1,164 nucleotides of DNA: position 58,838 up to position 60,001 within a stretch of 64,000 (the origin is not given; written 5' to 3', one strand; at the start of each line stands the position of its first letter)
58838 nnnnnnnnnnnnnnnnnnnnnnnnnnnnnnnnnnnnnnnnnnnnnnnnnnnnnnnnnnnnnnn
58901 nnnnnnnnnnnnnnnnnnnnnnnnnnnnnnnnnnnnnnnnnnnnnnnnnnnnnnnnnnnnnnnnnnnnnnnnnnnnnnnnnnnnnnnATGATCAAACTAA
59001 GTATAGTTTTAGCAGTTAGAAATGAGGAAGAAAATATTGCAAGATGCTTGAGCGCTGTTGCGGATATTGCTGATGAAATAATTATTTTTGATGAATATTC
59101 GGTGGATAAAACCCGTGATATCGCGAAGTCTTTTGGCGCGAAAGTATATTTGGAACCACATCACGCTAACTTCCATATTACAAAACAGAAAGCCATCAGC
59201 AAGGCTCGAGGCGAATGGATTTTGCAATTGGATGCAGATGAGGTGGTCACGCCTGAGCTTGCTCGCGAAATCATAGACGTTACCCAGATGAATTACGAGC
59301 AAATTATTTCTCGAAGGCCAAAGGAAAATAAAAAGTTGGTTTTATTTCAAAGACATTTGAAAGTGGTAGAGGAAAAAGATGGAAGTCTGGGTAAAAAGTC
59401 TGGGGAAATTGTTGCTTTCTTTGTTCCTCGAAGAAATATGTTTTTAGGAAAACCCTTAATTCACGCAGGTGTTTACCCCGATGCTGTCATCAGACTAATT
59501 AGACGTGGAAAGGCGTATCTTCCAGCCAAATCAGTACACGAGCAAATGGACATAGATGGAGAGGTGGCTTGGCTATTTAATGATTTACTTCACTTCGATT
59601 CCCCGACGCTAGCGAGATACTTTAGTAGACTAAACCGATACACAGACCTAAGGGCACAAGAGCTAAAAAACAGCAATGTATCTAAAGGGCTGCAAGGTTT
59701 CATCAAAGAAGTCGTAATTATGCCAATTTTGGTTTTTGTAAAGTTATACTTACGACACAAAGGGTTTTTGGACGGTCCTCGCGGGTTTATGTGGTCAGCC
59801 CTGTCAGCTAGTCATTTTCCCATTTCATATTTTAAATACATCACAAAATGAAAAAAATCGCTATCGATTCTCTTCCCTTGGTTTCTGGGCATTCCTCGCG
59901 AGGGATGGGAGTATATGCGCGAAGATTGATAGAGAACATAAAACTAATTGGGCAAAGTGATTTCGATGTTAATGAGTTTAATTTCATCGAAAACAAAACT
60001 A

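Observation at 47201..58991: Six tandem, co-directional PMT/ArnT-family GT-C paralogs (plus two other membrane proteins) in 12 kb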

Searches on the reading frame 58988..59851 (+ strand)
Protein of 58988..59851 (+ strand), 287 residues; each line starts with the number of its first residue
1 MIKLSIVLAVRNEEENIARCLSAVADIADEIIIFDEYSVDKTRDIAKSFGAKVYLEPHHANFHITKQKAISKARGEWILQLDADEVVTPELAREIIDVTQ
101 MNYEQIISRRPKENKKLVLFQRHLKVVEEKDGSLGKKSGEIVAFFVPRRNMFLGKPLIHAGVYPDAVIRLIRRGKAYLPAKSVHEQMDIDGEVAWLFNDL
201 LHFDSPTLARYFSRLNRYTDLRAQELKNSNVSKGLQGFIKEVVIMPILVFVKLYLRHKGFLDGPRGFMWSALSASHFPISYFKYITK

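Call 6: search_protein_families(library=pfam, proteins=[window:58988-59851:+], max_evalue=0.01)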
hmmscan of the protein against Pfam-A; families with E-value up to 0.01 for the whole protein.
window:58988-59851:+ (287 aa): 3 families
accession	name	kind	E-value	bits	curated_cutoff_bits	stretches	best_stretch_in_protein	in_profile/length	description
PF00535.33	Glycos_transf_2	-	1.4e-19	71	23.3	1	5-135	1-141/168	Glycosyl transferase family 2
PF13704.12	Glyco_tranf_2_4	-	6.7e-05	23.8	27.5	1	11-88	1-85/98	Glycosyl transferase family 2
PF10111.15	Glyco_tranf_2_2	-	0.0031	17.5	27.3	1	5-107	1-115/276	Glycosyltransferase like family 2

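Call 33: search_protein_families(library=ncbifam, proteins=[window:58988-59851:+], max_evalue=0.001)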
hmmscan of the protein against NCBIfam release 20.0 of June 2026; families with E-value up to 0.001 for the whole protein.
window:58988-59851:+ (287 aa): 9 families
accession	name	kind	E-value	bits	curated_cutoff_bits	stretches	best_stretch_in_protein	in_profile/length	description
TIGR04195.1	S_glycosyl_SunS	equivalog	2.8e-13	49.5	350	1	9-86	64-143/421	SunS family peptide S-glycosyltransferase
TIGR04283.1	glyco_like_mftF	equivalog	2e-10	40.7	182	1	4-101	1-99/221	TIGR04283 family arsenosugar biosynthesis glycosyltransferase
NF007482.0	PRK10073.1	equivalog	8.5e-08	31.6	423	1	3-102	7-113/334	glycosyltransferase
NF010496.0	PRK13915.1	equivalog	7.1e-07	28.6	262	1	3-58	32-93/307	glucosyl-3-phosphoglycerate synthase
TIGR04182.1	glyco_TIGR04182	equivalog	6.1e-06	25.8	325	1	5-112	3-111/293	S-layer glycoprotein N-glycosyltransferase AglJ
NF045692.1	OglycostaseCruG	equivalog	0.00016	20.8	600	0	3-111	42-164/386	2'-O-glycosyltransferase CruG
NF041391.1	DPhHxTase_Halo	equivalog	0.0004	19.4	375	1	11-98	4-92/213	dolichyl-phosphate hexose transferase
NF038302.1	EPS_HpsE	equivalog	0.00051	19.1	300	1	24-98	29-110/307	hormogonium polysaccharide biosynthesis glycosyltransferase HpsE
NF041875.1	EPS_EpsD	equivalog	0.00056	19.4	370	1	4-99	1-104/325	exopolysaccharide biosynthesis glycosyltransferase EpsD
